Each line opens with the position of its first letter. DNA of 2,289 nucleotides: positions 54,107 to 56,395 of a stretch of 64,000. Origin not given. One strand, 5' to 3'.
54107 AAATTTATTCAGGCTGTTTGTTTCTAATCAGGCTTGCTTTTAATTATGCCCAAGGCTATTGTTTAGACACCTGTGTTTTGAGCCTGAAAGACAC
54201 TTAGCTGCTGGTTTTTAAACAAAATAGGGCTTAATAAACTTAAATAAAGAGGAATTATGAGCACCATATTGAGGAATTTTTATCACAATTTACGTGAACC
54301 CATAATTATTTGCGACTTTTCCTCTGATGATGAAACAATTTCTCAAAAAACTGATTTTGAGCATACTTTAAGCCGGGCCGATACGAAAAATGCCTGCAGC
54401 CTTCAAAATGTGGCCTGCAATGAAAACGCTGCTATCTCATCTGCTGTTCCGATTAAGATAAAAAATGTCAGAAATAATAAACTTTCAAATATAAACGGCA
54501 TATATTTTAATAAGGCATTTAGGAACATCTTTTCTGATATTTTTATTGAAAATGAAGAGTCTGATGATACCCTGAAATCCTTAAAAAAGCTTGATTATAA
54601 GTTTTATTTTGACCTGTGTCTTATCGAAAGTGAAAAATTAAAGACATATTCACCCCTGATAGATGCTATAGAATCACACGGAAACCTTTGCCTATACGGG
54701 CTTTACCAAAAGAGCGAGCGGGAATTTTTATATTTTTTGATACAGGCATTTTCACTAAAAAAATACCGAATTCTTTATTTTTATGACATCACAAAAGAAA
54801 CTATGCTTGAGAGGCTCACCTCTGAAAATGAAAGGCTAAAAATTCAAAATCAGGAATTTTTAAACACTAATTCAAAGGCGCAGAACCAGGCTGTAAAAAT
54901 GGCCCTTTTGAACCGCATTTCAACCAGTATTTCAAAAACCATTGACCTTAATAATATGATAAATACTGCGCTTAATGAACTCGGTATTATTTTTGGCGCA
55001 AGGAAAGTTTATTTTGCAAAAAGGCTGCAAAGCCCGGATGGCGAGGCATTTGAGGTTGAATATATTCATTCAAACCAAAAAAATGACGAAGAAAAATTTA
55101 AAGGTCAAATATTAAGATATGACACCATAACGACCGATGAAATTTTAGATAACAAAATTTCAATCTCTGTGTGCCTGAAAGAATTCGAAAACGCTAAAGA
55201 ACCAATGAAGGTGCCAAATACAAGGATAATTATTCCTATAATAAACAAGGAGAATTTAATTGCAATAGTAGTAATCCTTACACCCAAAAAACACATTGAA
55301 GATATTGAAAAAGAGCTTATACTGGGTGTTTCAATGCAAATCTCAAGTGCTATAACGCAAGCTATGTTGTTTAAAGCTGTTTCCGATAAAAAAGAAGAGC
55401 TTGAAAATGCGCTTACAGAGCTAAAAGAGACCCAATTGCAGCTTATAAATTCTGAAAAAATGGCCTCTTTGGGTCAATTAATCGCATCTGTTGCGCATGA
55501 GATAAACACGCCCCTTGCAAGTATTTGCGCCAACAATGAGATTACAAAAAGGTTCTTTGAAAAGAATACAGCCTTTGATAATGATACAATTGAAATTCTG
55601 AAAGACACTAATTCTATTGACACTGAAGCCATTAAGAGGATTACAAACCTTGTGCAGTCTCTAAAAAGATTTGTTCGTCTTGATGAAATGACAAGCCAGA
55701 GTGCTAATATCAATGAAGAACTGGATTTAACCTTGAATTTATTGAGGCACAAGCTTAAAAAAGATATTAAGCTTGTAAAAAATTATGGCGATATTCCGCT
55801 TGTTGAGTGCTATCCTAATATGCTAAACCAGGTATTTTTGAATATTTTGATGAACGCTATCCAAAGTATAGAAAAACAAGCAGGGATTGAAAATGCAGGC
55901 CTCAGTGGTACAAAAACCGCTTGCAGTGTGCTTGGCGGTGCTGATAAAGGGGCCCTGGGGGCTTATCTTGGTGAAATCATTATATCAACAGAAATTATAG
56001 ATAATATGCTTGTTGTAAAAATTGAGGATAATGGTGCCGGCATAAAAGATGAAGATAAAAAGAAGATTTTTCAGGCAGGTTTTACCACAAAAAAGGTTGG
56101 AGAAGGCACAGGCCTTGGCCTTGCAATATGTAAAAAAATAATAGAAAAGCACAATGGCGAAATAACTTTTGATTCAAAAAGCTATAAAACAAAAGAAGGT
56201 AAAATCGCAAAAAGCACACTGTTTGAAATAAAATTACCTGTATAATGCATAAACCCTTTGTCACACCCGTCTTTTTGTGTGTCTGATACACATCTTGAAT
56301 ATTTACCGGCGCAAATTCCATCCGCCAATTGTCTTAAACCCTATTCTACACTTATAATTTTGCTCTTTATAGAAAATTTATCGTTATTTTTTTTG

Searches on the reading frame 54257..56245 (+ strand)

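Call 24: search_protein_families(library=pfam, proteins=[window:54257-56245:+])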
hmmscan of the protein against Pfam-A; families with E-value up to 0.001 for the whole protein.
window:54257-56245:+ (662 aa): 2 families
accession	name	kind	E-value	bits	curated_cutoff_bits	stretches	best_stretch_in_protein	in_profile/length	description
PF02518.31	HATPase_c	-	3.7e-19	69.6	26.4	1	521-661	4-108/111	Histidine kinase-, DNA gyrase B-, and HSP90-like ATPase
PF00512.31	HisKA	-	4e-07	30.4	26.9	1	405-476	2-64/66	His Kinase A (phospho-acceptor) domain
